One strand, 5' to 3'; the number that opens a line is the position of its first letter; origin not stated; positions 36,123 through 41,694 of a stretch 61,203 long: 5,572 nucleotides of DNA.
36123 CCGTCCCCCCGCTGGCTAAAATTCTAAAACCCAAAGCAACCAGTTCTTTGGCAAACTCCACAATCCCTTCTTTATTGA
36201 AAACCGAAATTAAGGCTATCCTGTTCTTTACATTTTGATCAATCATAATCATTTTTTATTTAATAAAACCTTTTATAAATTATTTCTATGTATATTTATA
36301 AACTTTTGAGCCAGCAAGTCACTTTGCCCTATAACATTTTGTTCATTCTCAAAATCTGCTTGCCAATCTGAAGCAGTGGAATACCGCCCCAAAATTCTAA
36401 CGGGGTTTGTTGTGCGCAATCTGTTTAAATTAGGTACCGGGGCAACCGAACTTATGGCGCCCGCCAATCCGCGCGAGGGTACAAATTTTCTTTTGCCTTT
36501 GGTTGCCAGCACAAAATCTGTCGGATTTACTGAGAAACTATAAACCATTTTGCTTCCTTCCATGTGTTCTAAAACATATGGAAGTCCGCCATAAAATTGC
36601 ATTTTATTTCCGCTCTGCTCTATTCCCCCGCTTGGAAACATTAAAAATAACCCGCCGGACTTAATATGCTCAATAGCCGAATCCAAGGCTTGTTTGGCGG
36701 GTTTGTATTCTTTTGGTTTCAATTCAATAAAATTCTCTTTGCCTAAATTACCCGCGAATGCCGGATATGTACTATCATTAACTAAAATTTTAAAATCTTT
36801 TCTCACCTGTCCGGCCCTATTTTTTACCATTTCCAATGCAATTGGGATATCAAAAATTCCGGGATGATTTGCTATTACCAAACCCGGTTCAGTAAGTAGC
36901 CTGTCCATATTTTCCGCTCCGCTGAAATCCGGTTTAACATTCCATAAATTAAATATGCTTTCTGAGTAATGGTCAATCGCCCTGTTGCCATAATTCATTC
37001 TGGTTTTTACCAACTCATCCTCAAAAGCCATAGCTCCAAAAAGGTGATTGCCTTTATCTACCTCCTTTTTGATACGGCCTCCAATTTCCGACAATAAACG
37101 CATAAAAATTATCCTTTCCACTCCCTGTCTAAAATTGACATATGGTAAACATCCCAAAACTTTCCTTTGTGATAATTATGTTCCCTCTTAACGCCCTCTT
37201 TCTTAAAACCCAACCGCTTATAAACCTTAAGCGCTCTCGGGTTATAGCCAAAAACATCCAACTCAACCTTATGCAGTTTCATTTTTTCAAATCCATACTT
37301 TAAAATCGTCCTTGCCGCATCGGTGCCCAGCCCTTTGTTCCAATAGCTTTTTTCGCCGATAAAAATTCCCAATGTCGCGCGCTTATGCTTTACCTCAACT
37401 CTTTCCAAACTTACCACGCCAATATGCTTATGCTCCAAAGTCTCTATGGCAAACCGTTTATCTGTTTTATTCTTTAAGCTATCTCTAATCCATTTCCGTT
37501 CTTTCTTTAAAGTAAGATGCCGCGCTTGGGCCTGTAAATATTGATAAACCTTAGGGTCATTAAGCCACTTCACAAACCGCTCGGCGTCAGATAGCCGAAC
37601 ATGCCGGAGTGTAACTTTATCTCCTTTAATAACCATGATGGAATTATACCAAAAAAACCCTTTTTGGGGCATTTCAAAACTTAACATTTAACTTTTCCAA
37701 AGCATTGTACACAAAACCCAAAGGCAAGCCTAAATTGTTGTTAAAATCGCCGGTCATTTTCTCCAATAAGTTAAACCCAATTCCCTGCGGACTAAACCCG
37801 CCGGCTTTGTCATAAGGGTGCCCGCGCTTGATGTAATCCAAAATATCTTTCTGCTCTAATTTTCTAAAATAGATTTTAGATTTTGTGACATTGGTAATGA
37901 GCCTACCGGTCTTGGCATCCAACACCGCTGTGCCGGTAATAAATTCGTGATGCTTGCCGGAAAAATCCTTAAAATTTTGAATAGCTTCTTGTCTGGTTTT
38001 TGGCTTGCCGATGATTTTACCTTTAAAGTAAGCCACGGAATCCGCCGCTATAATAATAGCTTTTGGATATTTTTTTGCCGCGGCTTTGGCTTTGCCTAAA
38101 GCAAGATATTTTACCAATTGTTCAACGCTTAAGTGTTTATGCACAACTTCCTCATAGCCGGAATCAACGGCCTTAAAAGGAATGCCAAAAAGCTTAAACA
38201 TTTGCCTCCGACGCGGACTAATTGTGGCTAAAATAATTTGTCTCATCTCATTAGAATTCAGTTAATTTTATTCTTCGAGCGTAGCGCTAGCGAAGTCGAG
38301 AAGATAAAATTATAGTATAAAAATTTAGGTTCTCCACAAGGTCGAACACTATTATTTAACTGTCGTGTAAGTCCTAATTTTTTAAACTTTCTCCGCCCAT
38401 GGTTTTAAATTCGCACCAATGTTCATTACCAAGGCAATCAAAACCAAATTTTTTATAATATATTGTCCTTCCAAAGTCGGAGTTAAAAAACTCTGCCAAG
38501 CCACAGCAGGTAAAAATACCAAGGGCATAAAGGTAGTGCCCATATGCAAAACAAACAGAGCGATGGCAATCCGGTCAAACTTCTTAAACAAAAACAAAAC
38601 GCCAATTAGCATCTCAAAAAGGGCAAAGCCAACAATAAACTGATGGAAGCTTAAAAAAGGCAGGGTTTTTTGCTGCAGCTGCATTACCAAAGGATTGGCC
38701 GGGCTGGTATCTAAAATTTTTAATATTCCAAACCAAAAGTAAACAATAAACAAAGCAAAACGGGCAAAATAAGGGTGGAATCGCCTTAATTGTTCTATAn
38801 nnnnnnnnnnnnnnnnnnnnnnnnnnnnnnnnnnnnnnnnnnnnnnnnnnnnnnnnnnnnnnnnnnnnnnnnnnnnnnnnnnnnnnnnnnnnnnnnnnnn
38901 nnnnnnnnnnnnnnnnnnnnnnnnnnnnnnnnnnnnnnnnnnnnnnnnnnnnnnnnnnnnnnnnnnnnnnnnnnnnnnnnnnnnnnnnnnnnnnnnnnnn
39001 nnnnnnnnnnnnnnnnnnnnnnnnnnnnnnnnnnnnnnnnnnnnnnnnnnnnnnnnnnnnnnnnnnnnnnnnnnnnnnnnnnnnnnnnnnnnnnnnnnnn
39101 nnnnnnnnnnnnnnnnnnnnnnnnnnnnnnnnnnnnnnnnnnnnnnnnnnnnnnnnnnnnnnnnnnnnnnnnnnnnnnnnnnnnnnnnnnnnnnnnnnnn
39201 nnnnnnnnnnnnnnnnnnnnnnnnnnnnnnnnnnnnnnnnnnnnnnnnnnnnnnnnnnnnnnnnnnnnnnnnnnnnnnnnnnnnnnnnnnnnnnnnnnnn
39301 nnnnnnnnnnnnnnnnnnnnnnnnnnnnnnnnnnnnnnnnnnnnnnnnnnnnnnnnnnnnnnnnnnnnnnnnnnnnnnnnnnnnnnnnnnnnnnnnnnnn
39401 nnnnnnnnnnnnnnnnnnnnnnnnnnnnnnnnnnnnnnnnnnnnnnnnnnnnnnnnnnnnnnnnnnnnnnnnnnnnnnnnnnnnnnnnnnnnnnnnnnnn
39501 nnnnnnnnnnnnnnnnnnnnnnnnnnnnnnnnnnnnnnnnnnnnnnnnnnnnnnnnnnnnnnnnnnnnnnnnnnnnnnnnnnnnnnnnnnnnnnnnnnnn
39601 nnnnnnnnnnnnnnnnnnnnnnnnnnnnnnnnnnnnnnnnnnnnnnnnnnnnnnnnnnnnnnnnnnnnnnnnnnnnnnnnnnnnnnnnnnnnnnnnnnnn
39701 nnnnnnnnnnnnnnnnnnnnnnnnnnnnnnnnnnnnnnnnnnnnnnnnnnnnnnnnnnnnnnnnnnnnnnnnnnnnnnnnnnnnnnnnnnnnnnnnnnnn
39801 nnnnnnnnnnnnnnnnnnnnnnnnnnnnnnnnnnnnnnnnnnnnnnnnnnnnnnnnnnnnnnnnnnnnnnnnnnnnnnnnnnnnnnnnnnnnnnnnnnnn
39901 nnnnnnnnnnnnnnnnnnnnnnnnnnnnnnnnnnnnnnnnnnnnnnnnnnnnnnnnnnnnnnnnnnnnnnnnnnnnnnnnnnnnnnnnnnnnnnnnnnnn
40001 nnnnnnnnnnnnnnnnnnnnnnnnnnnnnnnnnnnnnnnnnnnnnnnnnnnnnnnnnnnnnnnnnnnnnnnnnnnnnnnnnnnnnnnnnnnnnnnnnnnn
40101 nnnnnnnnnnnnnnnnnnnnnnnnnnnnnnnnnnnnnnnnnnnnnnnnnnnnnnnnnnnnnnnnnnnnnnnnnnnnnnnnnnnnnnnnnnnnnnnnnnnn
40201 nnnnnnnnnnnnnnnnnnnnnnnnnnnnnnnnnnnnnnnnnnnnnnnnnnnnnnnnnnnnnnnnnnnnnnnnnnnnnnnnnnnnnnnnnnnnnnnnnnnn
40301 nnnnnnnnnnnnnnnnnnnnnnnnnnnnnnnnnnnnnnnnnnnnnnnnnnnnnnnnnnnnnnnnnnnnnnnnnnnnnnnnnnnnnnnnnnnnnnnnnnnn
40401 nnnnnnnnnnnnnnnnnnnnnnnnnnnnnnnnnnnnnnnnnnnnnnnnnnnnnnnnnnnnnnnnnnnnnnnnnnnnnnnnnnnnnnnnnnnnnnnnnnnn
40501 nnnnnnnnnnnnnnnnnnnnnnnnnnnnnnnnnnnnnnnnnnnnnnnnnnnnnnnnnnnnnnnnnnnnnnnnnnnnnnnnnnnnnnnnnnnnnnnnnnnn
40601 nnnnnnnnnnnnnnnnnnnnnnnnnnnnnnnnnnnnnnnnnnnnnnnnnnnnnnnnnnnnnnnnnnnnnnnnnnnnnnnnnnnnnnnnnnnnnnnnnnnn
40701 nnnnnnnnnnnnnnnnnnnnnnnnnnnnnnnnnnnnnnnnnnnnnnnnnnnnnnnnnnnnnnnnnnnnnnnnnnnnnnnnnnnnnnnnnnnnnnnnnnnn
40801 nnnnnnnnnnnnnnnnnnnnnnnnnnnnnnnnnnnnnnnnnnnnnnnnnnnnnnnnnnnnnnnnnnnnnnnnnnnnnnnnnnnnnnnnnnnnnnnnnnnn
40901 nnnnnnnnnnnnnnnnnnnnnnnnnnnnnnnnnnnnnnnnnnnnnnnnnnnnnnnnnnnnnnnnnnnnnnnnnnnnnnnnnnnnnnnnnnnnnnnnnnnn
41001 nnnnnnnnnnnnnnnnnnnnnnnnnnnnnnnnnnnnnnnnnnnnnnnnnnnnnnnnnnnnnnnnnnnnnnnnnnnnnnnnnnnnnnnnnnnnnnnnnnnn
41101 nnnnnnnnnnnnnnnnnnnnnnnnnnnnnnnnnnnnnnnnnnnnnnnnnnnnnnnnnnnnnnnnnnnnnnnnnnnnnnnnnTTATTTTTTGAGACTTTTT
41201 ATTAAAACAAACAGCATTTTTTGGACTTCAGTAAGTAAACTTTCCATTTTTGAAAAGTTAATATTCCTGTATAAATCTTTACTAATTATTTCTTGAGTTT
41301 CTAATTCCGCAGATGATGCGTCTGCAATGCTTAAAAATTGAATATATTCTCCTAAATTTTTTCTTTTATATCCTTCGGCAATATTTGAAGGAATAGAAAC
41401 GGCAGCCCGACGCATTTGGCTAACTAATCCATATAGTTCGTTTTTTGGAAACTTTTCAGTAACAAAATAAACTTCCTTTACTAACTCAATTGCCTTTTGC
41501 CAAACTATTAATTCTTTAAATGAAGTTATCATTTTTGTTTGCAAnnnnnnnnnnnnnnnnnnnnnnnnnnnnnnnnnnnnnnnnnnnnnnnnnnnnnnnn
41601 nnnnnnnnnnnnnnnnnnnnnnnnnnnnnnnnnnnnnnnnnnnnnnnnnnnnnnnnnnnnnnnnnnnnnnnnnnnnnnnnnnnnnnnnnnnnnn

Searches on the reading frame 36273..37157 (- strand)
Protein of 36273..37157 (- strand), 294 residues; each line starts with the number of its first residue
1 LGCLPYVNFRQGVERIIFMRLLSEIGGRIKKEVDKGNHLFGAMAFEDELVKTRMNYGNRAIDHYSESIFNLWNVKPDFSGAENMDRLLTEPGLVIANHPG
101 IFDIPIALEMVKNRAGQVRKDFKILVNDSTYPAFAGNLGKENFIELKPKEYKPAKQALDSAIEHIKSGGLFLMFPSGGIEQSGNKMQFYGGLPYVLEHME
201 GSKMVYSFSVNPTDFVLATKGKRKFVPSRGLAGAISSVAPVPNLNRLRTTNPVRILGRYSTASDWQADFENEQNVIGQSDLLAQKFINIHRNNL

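Call 38: search_protein_families(library=pfam, proteins=[window:36273-37157:-], max_evalue=0.01)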
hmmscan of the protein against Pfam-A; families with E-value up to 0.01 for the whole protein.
window:36273-37157:- (294 aa): 1 family
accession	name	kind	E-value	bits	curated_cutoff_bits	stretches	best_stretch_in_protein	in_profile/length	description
PF01553.26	Acyltransferase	-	8.2e-11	42.3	23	1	78-199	4-122/132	Acyltransferase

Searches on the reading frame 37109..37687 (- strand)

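Call 38: search_protein_families(library=pfam, proteins=[window:37109-37687:-], max_evalue=0.01)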
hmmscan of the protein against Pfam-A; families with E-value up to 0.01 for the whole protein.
window:37109-37687:- (192 aa): 6 families
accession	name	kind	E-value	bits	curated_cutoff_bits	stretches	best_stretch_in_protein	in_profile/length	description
PF13302.13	Acetyltransf_3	-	4.5e-27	95.9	25.4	1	25-162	2-138/138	Acetyltransferase (GNAT) domain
PF13420.13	Acetyltransf_4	-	2.5e-13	50.8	24.3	1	27-179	1-152/155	Acetyltransferase (GNAT) domain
PF00583.31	Acetyltransf_1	-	1.1e-11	45.5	20.7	1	41-161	7-116/116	Acetyltransferase (GNAT) family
PF13523.12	Acetyltransf_8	-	1.7e-08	34.6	27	1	33-165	4-141/145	Acetyltransferase (GNAT) domain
PF13673.13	Acetyltransf_10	-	0.00056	20.3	23.6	1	74-171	28-117/128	Acetyltransferase (GNAT) domain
PF13508.13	Acetyltransf_7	-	0.0049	17.7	27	1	85-163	11-84/84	Acetyltransferase (GNAT) domain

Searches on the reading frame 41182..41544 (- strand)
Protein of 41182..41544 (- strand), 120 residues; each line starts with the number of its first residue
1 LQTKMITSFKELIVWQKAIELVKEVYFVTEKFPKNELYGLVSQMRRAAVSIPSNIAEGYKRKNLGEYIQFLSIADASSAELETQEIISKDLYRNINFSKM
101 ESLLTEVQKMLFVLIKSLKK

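Call 38: search_protein_families(library=pfam, proteins=[window:41182-41544:-], max_evalue=0.01)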
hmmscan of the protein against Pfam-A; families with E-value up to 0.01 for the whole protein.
window:41182-41544:- (120 aa): 2 families
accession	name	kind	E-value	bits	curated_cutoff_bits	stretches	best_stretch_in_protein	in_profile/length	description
PF05635.17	23S_rRNA_IVP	-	1.2e-34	119.2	33.8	1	10-111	1-104/106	23S rRNA-intervening sequence protein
PF22296.2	bAvd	-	1.4e-06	29.2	40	1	12-117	1-106/107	bAvd-like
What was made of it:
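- Closest known: Intervening sequences. Same: A gene of the '23S rRNA-intervening sequence protein' family lies 1.6 kb away (41182-41544; call 38).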
